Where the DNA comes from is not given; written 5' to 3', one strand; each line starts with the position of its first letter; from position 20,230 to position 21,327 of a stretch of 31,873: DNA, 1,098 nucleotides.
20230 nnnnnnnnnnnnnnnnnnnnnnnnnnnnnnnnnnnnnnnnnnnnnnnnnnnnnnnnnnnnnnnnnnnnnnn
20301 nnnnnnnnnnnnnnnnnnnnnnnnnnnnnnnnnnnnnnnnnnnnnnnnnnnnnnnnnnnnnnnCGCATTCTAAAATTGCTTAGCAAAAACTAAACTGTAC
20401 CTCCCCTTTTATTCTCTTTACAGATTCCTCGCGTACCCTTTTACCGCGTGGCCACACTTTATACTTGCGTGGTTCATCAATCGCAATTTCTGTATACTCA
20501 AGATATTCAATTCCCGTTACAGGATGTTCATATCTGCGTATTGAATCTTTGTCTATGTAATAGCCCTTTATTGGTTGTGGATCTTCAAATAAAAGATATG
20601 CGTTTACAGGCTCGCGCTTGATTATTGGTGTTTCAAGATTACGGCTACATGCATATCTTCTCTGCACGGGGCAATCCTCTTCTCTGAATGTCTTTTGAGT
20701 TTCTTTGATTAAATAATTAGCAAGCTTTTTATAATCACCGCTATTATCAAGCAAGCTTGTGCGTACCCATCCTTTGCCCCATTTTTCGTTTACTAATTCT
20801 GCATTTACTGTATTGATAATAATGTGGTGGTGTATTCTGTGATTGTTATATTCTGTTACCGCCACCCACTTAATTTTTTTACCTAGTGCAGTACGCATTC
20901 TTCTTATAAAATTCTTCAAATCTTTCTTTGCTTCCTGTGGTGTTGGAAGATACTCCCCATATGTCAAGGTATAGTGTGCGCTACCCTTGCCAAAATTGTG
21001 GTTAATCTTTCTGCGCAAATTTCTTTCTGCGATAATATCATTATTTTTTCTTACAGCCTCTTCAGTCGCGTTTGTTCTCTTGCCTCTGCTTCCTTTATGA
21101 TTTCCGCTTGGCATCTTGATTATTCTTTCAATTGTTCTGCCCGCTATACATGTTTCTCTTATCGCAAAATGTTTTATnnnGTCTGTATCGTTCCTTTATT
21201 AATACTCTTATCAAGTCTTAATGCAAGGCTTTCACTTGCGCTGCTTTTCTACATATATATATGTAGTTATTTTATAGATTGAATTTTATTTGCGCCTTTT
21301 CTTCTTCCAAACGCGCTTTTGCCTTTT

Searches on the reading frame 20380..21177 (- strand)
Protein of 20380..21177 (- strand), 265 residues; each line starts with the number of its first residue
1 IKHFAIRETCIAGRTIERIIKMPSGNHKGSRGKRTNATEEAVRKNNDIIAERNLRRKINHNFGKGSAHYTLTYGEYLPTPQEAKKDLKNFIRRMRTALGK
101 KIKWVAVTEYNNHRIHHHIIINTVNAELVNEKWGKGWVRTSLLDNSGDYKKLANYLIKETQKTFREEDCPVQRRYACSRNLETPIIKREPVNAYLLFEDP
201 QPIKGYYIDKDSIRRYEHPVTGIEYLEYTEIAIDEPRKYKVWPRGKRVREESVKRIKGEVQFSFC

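Call 68: search_protein_families(library=pfam, proteins=[window:20380-21177:-], max_evalue=0.001)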
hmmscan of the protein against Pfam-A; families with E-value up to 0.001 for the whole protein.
window:20380-21177:- (265 aa): 2 families
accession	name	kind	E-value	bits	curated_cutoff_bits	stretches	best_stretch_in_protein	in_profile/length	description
PF23343.2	REP_ORF2-G2P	-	1.9e-13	51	27.8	1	69-163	4-98/99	Replication-associated protein ORF2/G2P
PF03432.20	Relaxase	-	5.2e-06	27.2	24.6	1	42-127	20-104/132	MobA/VirD2-like, nuclease domain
